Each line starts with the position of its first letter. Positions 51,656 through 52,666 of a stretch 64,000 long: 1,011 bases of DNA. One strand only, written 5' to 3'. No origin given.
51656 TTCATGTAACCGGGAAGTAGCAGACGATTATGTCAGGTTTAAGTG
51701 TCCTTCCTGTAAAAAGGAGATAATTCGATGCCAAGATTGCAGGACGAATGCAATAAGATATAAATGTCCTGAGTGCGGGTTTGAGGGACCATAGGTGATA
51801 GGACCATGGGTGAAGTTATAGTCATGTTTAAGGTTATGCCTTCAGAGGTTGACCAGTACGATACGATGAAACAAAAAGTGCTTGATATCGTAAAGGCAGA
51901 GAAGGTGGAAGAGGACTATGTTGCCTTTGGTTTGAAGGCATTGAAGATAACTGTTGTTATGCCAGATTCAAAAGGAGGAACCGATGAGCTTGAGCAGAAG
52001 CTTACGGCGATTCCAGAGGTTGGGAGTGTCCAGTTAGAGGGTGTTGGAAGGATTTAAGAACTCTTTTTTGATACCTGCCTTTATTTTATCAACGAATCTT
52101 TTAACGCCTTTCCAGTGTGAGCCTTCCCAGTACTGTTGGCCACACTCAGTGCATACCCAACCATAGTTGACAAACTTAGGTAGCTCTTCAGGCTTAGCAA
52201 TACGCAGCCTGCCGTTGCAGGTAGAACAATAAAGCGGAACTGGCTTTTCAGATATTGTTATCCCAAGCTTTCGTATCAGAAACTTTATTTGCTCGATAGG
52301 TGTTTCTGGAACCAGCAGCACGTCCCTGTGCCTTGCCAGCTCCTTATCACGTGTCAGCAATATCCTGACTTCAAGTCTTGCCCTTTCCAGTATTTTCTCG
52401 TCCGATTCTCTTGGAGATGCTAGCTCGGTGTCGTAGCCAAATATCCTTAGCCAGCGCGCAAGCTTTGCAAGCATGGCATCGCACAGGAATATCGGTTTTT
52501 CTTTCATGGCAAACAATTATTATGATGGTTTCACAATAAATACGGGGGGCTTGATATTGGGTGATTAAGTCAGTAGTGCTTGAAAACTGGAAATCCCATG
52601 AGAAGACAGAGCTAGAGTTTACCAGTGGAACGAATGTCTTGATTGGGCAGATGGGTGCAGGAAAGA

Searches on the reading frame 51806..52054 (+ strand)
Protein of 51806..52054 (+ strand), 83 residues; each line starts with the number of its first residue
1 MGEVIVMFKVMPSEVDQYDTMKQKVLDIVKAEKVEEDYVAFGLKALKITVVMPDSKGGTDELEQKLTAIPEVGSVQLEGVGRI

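Call 10: find_encoding_contigs(protein=window:51806-52054:+, flank=3000, max_places=10)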
Protein window:51806-52054:+ (83 aa): 4 contigs read that carry it; 4 places shown.
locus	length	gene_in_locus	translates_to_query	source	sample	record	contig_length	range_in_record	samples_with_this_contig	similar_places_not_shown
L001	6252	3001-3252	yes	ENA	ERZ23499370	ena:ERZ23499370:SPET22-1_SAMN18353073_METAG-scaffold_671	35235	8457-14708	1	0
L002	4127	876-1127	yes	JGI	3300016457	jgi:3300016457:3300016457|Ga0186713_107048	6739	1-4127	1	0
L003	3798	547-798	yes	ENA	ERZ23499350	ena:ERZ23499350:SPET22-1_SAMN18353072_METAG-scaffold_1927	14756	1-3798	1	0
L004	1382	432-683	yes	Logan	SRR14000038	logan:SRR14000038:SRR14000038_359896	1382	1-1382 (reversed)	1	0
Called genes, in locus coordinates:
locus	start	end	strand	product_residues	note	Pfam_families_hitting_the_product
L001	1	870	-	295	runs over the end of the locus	-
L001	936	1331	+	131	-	PF01467:CTP_transf_like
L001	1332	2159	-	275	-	PF19420:DDAH_eukar, PF02274:ADI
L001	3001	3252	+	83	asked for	PF00736:EF1_GNE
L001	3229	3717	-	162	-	-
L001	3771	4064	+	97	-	-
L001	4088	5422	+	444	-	-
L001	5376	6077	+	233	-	-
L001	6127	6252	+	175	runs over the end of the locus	-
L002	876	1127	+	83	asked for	PF00736:EF1_GNE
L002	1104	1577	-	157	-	PF01927:Mut7-C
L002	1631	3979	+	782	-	PF02463:SMC_N, PF13175:AAA_15 (faint), PF13476:AAA_23, PF13555:AAA_29 (faint), PF13166:AAA_13 (weak), PF13558:SbcC_Walker_B (faint)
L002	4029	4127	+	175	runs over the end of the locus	-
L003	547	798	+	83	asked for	PF00736:EF1_GNE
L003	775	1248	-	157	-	PF01927:Mut7-C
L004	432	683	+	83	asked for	PF00736:EF1_GNE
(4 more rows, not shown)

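Call 17: find_homologous_proteins(query=window:51806-52054:+, max_evalue=1e-8)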
Query window:51806-52054:+ (83 aa): 6 proteins with E <= 1e-8 among 12 candidates.
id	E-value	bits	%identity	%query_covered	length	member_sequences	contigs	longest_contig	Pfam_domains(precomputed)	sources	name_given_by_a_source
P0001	3.6e-44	165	100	100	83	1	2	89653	PF00736.25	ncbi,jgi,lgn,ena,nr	ncbi:MAG: elongation factor 1-beta [Candidatus Diapherotrites archaeon]|nr:elongation factor 1-beta 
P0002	1.4e-36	141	78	100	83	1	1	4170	PF00736.25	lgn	-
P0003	4.6e-36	139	77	100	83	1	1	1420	PF00736.25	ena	-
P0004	6.7e-28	114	67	100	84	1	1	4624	PF00736.25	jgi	jgi:elongation factor 1-beta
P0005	2.0e-24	103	60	100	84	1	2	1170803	PF00736.25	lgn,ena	-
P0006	3.6e-13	67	45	99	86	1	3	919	PF00736.25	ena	-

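Call 19: find_encoding_contigs(protein=P0002, flank=4000, max_places=3)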
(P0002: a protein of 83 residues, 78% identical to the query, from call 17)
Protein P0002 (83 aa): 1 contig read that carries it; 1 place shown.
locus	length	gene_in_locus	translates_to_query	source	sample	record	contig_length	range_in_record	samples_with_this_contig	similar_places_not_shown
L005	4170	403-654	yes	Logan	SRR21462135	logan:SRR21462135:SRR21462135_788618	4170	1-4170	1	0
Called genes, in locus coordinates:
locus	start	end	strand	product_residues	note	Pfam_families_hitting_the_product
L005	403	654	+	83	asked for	PF00736:EF1_GNE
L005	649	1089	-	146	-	PF01927:Mut7-C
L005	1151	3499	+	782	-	PF02463:SMC_N, PF13175:AAA_15, PF13476:AAA_23 (faint), PF13555:AAA_29 (weak)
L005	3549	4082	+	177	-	-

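Call 20: find_encoding_contigs(protein=P0004, flank=4000, max_places=3)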
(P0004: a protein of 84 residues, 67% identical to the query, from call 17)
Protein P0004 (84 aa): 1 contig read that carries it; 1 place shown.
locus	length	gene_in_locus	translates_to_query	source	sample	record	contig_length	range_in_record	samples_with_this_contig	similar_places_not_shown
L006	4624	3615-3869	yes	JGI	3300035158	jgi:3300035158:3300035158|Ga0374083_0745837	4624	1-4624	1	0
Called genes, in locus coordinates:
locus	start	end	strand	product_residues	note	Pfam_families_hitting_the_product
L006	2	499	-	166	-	?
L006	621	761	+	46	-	-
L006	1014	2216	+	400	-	PF07690:MFS_1, PF12832:MFS_1_like, PF00083:Sugar_tr, PF03209:PUCC (faint), PF05977:MFS_3 (weak), PF06779:MFS_4 (weak), PF07690:MFS_1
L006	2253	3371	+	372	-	-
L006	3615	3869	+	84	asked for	PF00736:EF1_GNE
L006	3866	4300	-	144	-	PF01927:Mut7-C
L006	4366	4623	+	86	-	?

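Call 21: find_encoding_contigs(protein=P0005, flank=10000, max_places=3)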
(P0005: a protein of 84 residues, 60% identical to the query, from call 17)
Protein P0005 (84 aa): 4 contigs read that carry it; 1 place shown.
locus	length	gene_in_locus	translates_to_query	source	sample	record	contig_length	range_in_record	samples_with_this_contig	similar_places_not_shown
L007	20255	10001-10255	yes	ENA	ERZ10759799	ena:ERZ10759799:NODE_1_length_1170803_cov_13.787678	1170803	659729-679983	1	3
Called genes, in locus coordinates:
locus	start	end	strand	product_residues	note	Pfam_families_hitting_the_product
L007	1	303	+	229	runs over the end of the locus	PF13353:Fer4_12 (weak), PF04055:Radical_SAM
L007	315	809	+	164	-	PF02834:LigT_PEase, PF10469:AKAP7_NLS, PF13563:2_5_RNA_ligase2, PF02834:LigT_PEase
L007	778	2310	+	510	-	-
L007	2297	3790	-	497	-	PF00437:T2SSE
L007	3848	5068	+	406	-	PF01909:NTP_transf_2, PF09249:tRNA_NucTransf2, PF21133:CAA_C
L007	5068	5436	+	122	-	-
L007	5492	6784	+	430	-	PF01336:tRNA_anti-codon, PF00152:tRNA-synt_2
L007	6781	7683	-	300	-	-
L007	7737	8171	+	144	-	PF01467:CTP_transf_like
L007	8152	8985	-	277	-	PF19420:DDAH_eukar, PF02274:ADI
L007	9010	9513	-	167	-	PF02915:Rubrerythrin, PF21349:RUBY_RBDX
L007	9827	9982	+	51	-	PF07754:Ribosomal_aS21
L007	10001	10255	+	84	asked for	PF00736:EF1_GNE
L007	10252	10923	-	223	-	-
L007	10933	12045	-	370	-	-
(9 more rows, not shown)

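Call 26: find_encoding_contigs(protein=P0003, flank=4000, max_places=3)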
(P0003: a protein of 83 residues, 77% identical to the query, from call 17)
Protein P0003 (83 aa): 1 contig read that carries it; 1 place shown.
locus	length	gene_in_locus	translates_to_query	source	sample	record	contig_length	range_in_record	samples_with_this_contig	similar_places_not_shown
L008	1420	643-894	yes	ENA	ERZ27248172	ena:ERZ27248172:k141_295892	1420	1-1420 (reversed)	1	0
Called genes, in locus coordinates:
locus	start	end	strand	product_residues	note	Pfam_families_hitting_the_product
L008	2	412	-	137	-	?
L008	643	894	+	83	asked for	PF00736:EF1_GNE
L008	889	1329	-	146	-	PF01927:Mut7-C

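Call 27: find_encoding_contigs(protein=P0006, flank=4000, max_places=3)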
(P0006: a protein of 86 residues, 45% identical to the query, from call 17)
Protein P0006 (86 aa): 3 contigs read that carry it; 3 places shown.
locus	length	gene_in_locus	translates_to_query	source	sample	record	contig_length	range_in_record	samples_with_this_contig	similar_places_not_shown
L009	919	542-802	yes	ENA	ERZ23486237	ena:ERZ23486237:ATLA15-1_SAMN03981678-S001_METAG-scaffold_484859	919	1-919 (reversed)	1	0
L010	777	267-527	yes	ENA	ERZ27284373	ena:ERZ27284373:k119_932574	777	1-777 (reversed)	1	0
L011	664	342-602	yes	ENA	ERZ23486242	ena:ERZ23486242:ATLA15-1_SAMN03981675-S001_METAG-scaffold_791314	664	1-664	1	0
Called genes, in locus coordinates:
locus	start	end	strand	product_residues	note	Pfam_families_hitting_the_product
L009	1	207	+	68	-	?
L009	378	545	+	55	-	PF07754:Ribosomal_aS21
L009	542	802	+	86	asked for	PF00736:EF1_GNE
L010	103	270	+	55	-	PF07754:Ribosomal_aS21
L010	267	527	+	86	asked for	PF00736:EF1_GNE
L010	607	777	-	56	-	?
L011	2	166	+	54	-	?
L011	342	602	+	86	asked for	PF00736:EF1_GNE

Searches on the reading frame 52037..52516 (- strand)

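Call 74: search_protein_families(library=pfam, proteins=[window:52037-52516:-], max_evalue=0.01)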
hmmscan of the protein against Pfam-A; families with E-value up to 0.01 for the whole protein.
window:52037-52516:- (160 aa): 2 families
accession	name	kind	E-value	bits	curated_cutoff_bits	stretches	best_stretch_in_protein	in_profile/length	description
PF01927.22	Mut7-C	-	6.8e-34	117.5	23.3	1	10-141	3-145/146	Mut7-C RNAse domain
PF18480.7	DUF5615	-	0.0043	17.3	23.8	1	18-59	12-57/110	Domain of unknown function (DUF5615)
